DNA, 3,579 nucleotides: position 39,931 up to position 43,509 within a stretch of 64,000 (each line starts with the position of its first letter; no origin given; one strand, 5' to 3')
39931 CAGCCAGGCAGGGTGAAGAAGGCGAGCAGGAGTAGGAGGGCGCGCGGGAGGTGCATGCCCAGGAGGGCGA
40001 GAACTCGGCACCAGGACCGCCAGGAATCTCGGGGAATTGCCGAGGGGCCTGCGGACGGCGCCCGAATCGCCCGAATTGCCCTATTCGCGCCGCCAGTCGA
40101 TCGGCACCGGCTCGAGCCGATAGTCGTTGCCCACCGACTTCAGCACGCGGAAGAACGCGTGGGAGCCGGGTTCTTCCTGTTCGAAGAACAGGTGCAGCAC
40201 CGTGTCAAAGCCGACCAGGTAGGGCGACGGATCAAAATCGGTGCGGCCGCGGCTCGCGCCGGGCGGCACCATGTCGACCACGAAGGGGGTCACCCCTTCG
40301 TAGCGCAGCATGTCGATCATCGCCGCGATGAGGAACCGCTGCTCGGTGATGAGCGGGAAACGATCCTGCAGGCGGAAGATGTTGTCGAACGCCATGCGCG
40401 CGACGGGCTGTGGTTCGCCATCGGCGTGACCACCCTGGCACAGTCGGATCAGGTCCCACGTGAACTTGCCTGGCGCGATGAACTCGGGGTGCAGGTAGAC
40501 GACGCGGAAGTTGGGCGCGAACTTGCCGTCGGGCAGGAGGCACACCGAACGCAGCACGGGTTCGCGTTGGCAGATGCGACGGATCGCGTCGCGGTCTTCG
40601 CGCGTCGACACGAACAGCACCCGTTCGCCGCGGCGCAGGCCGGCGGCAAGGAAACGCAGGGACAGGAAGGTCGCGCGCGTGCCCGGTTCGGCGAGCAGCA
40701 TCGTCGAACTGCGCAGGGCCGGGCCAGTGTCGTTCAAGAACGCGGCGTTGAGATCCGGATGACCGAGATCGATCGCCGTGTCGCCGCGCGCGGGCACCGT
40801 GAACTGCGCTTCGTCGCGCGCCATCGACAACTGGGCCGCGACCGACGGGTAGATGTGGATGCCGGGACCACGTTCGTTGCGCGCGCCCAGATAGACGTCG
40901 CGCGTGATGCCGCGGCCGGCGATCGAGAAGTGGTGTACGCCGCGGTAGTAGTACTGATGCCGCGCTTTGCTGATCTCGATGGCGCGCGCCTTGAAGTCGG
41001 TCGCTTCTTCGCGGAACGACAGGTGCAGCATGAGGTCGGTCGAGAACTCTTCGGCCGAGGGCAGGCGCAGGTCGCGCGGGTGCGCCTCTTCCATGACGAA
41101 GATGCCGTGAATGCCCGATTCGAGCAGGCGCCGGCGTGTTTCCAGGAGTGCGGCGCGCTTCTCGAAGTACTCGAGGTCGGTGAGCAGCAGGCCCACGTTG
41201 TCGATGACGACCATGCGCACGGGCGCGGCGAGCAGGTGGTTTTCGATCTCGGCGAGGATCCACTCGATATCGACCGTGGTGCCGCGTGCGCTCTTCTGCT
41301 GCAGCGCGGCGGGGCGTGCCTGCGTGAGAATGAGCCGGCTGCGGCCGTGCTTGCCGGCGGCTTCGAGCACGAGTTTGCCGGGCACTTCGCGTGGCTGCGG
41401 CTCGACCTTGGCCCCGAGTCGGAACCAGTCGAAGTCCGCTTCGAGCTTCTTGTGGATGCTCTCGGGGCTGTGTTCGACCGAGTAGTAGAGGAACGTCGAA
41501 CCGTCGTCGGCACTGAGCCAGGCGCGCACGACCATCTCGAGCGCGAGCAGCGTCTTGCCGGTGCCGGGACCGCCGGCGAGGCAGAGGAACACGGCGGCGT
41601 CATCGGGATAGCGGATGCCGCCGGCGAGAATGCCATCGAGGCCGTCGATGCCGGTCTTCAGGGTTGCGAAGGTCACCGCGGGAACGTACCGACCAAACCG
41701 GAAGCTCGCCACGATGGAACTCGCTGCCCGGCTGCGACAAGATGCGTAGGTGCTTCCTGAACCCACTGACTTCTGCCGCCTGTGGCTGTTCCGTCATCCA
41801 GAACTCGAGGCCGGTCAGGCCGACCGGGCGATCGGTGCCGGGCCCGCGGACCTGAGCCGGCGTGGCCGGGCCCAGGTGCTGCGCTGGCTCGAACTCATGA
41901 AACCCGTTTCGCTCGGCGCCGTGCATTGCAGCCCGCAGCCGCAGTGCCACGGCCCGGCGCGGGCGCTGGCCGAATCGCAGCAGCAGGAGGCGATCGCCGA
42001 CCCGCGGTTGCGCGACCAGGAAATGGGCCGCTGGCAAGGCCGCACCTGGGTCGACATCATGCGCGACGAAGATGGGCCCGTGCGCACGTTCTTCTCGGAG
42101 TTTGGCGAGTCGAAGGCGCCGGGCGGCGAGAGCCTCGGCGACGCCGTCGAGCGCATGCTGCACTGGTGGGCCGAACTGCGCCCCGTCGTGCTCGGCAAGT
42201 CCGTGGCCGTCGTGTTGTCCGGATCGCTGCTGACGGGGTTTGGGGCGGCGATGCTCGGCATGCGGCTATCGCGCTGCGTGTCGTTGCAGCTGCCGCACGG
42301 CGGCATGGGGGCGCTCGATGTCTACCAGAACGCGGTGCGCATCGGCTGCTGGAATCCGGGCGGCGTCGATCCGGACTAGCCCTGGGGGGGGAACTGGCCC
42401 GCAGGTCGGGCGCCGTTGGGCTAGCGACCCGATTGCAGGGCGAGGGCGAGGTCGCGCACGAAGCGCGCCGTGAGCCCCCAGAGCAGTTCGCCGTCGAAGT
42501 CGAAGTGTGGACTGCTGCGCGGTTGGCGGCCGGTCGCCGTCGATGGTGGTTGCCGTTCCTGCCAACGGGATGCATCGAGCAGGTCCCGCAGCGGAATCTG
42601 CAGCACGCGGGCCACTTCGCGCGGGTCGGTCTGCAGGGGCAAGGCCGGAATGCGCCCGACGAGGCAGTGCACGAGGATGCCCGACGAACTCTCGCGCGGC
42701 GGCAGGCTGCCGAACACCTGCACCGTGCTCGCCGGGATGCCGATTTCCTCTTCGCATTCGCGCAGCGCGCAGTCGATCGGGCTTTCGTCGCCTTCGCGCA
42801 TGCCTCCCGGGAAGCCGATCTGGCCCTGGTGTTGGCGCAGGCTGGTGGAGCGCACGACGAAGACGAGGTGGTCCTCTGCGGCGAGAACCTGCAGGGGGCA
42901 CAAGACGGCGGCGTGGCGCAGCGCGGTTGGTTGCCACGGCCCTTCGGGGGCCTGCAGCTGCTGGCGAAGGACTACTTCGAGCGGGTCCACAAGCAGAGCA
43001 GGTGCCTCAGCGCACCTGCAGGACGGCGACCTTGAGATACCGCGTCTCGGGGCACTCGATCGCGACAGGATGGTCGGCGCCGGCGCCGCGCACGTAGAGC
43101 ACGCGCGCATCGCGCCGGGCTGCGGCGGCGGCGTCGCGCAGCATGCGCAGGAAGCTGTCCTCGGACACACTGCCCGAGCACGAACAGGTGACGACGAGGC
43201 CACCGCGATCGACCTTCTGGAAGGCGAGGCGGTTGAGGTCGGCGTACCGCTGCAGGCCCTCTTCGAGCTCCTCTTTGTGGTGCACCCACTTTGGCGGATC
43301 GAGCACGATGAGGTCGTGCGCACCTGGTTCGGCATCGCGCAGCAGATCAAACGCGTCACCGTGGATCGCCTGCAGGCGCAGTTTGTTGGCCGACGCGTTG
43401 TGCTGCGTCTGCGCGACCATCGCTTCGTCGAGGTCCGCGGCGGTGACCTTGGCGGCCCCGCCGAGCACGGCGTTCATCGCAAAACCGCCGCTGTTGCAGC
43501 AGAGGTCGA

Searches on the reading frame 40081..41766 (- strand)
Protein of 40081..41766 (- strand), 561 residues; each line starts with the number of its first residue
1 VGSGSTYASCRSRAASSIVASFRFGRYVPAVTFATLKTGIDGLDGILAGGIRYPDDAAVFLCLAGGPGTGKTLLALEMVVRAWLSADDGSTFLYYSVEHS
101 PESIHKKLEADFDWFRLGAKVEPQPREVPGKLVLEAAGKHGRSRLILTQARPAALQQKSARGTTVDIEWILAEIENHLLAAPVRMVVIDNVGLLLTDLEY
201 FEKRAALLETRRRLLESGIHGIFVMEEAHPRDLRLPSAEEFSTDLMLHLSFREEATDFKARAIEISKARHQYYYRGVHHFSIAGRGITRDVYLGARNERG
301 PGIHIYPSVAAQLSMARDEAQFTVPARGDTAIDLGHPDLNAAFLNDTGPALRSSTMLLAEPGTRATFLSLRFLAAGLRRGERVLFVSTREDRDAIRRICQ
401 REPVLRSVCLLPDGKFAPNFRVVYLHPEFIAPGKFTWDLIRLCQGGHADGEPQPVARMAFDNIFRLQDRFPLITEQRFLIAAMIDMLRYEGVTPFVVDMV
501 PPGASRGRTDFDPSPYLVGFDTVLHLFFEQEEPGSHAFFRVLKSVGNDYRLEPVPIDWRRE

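Call 65: search_protein_families(library=pfam, proteins=[window:40081-41766:-], max_evalue=0.001)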
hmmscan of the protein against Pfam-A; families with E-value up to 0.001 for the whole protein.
window:40081-41766:- (561 aa): 4 families
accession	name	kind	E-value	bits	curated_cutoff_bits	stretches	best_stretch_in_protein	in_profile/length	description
PF06745.19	ATPase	-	4.5e-28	98.6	26.6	2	36-287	1-224/231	KaiC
PF13481.12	AAA_25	-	2.8e-06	27.5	27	1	59-192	34-153/195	AAA domain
PF07088.17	GvpD_P-loop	-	2.1e-05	24.9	24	0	356-397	14-54/189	GvpD gas vesicle protein, P-loop domain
PF01695.23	IstB_IS21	-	0.00095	19.2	24.1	0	61-97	95-128/238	IstB-like ATP binding protein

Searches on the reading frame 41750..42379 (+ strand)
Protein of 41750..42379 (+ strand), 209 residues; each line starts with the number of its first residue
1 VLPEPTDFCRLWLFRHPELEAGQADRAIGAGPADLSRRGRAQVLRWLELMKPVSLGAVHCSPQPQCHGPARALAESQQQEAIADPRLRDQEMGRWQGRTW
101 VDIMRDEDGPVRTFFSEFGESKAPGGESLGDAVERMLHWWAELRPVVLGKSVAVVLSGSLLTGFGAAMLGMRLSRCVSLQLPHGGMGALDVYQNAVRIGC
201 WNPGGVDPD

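Call 65: search_protein_families(library=pfam, proteins=[window:41750-42379:+], max_evalue=0.001)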
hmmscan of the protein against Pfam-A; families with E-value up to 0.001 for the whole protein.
window:41750-42379:+ (209 aa): 1 family
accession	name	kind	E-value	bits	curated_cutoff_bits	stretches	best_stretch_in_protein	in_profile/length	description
PF00300.27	His_Phos_1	-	4.4e-28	98.7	21.7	1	11-202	1-192/194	Histidine phosphatase superfamily (branch 1)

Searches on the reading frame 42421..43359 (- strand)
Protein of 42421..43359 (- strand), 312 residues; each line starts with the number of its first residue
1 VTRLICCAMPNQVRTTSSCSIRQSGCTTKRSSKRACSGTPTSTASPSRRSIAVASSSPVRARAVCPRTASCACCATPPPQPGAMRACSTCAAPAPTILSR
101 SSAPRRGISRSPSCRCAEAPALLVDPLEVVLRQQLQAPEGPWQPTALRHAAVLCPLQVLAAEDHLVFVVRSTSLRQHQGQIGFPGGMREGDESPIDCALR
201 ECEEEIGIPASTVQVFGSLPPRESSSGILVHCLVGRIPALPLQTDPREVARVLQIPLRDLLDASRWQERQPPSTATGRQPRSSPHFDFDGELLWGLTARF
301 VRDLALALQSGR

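Call 65: search_protein_families(library=pfam, proteins=[window:42421-43359:-], max_evalue=0.001)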
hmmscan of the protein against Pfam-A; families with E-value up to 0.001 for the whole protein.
window:42421-43359:- (312 aa): 1 family
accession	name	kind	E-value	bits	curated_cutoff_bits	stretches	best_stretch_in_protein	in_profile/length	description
PF00293.34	NUDIX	-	3.1e-14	53.6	21.1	1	148-264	2-122/134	NUDIX domain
